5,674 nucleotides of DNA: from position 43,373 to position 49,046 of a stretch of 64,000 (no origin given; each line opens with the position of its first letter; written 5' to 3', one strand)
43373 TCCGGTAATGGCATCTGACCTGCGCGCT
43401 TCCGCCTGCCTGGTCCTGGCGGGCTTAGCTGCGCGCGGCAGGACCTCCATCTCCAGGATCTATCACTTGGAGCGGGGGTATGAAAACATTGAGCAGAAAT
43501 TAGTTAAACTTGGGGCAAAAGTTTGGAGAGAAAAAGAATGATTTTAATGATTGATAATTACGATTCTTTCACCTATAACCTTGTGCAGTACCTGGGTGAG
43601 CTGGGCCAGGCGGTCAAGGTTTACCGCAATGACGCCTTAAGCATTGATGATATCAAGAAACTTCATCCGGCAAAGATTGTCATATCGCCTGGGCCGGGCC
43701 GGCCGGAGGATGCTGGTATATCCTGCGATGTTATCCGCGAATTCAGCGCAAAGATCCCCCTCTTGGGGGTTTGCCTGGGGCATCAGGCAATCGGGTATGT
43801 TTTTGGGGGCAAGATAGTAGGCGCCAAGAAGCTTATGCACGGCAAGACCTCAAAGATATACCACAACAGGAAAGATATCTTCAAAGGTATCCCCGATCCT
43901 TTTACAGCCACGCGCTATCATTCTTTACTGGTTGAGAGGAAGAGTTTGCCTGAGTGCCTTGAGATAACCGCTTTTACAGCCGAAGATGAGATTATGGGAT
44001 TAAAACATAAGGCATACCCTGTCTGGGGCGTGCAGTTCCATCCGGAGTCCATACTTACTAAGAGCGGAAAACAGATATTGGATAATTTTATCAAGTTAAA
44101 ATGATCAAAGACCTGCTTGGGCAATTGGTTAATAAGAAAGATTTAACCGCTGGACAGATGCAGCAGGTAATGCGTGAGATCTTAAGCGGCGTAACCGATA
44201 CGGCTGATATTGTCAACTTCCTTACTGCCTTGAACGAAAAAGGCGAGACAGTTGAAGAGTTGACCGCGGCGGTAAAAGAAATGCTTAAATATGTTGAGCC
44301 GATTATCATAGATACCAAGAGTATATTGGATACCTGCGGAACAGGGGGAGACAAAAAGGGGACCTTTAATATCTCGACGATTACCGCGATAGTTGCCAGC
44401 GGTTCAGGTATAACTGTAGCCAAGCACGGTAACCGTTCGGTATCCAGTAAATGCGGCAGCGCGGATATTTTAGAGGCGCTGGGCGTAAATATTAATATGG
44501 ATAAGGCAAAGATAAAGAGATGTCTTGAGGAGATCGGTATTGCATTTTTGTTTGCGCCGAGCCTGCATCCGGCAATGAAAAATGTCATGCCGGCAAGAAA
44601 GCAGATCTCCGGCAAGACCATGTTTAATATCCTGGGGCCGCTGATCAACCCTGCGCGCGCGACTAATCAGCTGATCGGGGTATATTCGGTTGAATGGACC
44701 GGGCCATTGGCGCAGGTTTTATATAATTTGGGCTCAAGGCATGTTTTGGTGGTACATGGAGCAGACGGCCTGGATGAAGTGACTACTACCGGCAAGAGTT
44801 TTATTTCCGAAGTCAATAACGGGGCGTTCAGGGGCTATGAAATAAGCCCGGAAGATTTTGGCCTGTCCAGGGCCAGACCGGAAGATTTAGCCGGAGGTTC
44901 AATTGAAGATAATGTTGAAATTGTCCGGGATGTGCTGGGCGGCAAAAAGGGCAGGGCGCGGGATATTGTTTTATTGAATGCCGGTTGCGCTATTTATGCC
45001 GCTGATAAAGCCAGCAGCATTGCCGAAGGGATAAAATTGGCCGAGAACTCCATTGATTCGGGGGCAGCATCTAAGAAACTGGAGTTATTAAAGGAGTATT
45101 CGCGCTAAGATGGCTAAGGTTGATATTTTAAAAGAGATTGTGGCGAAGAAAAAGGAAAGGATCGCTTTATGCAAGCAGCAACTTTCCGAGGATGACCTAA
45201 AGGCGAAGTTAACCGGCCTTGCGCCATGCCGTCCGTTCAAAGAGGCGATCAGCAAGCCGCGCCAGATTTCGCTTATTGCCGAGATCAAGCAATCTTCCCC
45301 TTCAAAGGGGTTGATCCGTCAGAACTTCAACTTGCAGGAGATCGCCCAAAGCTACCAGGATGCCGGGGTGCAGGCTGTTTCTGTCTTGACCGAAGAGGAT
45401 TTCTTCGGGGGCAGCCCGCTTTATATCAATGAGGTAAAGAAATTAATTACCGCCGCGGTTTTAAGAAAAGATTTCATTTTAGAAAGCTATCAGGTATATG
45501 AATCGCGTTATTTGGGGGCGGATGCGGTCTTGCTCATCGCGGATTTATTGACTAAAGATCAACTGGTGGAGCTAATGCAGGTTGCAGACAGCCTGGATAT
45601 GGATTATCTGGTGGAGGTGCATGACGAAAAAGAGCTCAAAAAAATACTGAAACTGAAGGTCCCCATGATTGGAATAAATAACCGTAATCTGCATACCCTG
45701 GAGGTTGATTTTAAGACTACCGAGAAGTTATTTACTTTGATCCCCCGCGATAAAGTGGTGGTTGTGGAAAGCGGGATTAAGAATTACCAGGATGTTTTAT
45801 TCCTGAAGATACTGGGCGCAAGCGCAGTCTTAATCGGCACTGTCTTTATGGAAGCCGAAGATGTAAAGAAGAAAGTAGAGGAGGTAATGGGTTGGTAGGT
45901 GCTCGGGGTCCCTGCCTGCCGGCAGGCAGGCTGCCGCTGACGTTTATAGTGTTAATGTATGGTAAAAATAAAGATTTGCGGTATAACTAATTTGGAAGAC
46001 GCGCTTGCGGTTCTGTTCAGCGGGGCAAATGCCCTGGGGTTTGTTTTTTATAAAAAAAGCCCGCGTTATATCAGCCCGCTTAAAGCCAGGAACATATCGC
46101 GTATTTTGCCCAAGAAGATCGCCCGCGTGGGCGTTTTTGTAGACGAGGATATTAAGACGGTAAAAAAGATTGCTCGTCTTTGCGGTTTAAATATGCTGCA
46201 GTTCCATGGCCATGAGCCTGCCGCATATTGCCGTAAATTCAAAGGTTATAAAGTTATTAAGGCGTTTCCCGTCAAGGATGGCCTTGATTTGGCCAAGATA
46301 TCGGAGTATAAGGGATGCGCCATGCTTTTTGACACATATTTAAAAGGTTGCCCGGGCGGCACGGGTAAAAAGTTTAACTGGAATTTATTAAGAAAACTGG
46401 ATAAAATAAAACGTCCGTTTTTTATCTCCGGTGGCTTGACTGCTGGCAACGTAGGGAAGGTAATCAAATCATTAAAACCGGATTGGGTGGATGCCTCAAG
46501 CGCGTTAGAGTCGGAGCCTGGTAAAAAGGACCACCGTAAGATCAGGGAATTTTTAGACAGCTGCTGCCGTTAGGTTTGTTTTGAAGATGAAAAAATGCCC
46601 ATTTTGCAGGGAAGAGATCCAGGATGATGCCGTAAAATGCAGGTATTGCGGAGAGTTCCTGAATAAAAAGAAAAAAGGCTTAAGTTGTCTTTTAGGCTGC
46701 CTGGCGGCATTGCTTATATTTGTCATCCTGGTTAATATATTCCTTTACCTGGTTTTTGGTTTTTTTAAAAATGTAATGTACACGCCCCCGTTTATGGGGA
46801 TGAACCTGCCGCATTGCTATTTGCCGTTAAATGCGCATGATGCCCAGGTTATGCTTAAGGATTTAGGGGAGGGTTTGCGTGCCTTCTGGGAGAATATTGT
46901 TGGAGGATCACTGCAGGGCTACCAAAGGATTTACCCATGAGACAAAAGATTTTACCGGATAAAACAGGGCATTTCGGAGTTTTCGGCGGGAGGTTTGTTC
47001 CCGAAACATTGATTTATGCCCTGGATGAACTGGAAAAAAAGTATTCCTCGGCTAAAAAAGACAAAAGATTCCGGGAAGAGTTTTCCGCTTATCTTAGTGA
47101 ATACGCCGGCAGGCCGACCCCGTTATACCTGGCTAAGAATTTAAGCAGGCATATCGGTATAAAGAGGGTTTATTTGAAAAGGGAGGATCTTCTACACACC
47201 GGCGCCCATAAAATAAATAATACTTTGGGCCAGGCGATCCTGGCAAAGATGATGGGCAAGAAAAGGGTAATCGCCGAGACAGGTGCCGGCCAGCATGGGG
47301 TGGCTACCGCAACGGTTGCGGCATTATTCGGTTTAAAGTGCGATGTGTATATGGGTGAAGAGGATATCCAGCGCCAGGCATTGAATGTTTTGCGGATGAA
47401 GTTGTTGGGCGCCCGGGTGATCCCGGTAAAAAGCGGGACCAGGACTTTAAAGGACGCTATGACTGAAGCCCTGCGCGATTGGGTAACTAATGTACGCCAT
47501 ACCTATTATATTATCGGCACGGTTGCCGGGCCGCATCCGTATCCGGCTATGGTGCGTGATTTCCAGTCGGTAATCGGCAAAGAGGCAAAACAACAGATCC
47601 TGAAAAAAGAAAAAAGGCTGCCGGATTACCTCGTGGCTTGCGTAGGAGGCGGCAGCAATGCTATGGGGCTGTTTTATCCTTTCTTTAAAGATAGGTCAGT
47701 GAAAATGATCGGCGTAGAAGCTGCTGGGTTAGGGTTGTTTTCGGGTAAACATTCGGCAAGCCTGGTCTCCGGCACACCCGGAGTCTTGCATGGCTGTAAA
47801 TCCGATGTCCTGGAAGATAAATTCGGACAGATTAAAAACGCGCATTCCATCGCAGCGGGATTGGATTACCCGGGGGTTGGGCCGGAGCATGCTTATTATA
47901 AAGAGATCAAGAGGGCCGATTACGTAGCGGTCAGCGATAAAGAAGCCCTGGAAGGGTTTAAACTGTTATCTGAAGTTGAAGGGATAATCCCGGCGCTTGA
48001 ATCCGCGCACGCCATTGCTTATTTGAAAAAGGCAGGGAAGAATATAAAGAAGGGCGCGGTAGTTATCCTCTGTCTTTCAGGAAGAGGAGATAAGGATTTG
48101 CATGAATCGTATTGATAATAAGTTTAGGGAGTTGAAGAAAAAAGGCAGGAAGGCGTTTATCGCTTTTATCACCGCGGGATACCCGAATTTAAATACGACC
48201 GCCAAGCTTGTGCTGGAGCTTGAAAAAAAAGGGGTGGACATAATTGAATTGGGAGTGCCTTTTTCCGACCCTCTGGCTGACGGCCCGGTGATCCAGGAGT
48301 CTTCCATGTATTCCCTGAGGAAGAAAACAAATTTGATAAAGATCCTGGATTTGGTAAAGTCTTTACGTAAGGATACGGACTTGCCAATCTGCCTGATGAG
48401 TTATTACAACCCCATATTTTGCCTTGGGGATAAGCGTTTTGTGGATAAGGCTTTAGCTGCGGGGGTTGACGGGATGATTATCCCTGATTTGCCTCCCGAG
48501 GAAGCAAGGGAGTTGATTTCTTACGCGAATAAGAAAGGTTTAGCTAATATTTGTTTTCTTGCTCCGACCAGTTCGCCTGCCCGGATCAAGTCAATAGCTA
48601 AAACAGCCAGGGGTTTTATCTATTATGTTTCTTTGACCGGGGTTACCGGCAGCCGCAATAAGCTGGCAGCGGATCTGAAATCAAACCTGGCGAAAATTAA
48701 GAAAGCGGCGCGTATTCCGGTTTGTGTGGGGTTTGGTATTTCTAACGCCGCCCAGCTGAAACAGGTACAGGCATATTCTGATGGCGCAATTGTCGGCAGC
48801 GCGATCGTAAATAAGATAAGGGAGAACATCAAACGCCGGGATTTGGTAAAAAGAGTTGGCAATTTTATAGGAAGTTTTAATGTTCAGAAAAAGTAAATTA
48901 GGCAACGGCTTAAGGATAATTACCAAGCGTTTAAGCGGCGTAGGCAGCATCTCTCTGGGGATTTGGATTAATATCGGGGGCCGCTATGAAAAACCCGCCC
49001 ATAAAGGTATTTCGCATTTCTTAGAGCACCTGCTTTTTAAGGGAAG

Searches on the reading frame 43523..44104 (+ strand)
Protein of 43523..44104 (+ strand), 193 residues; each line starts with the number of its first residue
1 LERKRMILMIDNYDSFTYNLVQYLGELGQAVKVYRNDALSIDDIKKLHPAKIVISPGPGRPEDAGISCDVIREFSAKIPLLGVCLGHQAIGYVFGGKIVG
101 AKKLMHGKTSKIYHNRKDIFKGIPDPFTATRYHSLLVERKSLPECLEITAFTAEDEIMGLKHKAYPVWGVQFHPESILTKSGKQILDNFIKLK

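Call 19: search_protein_families(library=pfam, proteins=[window:43523-44104:+], max_evalue=0.00001)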
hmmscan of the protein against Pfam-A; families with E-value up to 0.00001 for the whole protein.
window:43523-44104:+ (193 aa): 2 families
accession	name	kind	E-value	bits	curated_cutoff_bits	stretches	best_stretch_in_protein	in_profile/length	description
PF00117.34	GATase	-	5e-62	209.4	22.8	1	8-190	1-187/190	Glutamine amidotransferase class-I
PF07722.19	Peptidase_C26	-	1.5e-08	35.1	20.5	1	74-175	102-219/219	Peptidase C26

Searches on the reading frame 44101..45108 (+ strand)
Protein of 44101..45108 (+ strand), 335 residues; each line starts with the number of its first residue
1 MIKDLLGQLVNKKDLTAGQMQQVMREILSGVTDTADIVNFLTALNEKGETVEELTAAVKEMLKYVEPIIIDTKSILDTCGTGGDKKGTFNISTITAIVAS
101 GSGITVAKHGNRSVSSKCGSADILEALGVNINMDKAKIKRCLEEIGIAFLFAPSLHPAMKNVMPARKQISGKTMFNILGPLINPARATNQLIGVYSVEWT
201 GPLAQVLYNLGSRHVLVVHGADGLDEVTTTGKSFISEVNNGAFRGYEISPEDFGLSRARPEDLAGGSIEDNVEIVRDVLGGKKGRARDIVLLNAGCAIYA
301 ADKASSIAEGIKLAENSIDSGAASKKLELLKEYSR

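Call 19: search_protein_families(library=pfam, proteins=[window:44101-45108:+], max_evalue=0.00001)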
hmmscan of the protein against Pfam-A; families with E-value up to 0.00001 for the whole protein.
window:44101-45108:+ (335 aa): 2 families
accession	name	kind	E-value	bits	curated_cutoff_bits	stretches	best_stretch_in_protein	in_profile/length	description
PF00591.27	Glycos_transf_3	-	8.7e-95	317.6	27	1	73-323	2-252/253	Glycosyl transferase family, a/b domain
PF02885.22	Glycos_trans_3N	-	7.4e-15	54.9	26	1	3-63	1-61/63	Glycosyl transferase family, helical bundle domain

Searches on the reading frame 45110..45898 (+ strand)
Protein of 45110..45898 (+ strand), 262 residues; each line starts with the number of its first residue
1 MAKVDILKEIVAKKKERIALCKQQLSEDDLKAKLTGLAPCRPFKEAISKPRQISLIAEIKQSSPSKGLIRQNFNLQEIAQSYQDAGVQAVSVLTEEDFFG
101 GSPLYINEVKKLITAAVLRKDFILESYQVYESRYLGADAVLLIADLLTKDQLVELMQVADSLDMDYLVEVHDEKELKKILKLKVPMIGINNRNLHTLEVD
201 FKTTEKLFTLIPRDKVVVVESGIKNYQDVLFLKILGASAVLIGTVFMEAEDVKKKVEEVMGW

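Call 19: search_protein_families(library=pfam, proteins=[window:45110-45898:+], max_evalue=0.00001)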
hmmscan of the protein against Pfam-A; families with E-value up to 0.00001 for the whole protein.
window:45110-45898:+ (262 aa): 1 family
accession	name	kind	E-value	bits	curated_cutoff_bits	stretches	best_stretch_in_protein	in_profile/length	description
PF00218.27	IGPS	-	1.3e-84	283.8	27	1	7-258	1-253/254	Indole-3-glycerol phosphate synthase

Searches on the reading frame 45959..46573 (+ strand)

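Call 20: search_protein_families(library=pfam, proteins=[window:45959-46573:+], max_evalue=0.00001)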
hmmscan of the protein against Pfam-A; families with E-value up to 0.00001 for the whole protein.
window:45959-46573:+ (204 aa): 1 family
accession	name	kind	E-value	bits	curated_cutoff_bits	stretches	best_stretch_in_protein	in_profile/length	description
PF00697.28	PRAI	-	9.7e-43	146.6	22.7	1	4-200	1-192/193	N-(5'phosphoribosyl)anthranilate (PRA) isomerase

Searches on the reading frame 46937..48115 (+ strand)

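Call 20: search_protein_families(library=pfam, proteins=[window:46937-48115:+], max_evalue=0.00001)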
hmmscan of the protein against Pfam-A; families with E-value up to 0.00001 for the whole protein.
window:46937-48115:+ (392 aa): 1 family
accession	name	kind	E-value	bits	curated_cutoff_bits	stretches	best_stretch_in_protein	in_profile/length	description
PF00291.31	PALP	-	4.7e-46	157.9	35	1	57-381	4-294/295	Pyridoxal-phosphate dependent enzyme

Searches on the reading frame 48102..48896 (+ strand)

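Call 20: search_protein_families(library=pfam, proteins=[window:48102-48896:+], max_evalue=0.00001)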
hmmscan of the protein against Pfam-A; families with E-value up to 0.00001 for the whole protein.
window:48102-48896:+ (264 aa): 1 family
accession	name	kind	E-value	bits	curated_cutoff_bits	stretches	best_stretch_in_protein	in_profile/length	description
PF00290.26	Trp_syntA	-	1.7e-88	296.4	27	1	8-247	1-241/259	Tryptophan synthase alpha chain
